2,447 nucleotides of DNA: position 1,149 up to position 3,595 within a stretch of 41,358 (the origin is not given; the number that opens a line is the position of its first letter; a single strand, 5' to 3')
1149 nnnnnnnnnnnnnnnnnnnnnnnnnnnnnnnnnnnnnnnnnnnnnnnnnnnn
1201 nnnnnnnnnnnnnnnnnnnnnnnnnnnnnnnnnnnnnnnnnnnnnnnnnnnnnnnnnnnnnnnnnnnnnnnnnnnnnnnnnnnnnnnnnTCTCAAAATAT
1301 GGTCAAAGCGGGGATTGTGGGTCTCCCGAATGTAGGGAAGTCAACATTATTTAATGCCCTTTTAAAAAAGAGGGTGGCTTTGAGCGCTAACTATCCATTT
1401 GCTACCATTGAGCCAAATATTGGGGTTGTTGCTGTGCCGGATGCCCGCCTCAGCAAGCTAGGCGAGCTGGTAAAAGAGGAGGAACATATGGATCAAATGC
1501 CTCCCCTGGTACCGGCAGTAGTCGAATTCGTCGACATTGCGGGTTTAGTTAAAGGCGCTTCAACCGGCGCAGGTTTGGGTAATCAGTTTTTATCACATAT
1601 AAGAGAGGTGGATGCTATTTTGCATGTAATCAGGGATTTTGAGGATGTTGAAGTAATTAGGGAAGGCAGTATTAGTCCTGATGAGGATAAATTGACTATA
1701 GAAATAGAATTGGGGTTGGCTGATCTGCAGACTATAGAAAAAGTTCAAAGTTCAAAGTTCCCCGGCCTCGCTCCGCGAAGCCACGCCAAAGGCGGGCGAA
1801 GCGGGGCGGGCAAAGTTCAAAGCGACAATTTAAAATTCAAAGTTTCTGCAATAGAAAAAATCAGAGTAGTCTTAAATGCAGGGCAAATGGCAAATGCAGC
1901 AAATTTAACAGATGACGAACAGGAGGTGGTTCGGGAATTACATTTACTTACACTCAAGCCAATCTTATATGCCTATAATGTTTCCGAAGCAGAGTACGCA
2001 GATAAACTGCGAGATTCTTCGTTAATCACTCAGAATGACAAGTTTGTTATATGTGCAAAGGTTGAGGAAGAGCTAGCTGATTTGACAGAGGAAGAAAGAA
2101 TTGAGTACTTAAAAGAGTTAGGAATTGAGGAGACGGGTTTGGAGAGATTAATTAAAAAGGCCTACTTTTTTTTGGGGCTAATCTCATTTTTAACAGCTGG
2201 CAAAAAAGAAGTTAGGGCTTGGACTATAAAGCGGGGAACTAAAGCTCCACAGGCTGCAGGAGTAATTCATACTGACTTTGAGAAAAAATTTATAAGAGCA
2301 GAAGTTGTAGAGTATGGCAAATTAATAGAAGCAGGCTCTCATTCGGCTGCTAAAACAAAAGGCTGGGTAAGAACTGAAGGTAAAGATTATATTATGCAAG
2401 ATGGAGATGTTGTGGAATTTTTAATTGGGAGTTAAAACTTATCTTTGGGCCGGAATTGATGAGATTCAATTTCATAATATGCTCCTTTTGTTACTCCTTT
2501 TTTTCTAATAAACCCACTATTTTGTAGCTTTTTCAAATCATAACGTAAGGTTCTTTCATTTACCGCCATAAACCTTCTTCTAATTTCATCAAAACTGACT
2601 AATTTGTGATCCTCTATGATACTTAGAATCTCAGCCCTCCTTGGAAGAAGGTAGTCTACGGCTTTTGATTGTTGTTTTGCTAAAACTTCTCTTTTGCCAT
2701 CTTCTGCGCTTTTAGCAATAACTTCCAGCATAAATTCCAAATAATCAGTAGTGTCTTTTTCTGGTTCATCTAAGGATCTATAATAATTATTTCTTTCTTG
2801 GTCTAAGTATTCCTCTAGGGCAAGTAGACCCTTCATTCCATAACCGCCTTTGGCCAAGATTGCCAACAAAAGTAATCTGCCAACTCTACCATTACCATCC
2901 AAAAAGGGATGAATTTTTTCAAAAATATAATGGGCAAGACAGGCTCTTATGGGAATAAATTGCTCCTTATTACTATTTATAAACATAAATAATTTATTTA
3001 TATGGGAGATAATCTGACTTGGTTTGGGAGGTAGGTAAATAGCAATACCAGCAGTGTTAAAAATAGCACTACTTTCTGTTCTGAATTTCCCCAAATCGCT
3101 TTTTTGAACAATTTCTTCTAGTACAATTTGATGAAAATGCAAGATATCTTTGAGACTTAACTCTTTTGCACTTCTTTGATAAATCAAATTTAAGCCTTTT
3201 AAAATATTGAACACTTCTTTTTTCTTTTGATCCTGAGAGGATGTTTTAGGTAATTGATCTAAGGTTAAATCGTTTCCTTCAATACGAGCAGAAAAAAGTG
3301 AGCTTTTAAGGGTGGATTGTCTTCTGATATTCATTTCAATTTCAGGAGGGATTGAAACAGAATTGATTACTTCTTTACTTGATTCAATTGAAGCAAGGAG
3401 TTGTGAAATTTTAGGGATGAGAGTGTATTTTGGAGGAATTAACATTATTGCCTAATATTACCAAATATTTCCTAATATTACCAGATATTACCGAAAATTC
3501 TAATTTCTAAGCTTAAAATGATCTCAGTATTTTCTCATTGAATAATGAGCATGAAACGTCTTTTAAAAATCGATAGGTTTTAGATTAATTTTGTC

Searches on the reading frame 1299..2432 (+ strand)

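Call 51: search_protein_families(library=pfam, proteins=[window:1299-2432:+], max_evalue=0.00001)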
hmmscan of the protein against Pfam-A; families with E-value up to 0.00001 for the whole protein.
window:1299-2432:+ (378 aa): 3 families
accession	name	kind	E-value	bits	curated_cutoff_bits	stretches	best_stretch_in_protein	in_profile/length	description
PF06071.19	YchF-GTPase_C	-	1.9e-37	127.7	27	1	294-375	1-82/84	Protein of unknown function (DUF933)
PF01926.29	MMR_HSR1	-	2e-22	79.9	21.9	1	4-117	2-89/113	50S ribosome-binding GTPase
PF02421.24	FeoB_N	-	3.6e-06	27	27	1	5-46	4-44/156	Ferrous iron transport protein B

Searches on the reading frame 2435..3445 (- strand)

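Call 51: search_protein_families(library=pfam, proteins=[window:2435-3445:-], max_evalue=0.00001)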
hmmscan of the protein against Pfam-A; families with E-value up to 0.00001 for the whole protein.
window:2435-3445:- (337 aa): 1 family
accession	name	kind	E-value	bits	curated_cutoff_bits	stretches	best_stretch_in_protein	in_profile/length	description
PF02661.23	Fic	-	2.6e-19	70.3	24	1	96-197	2-93/93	Fic/DOC family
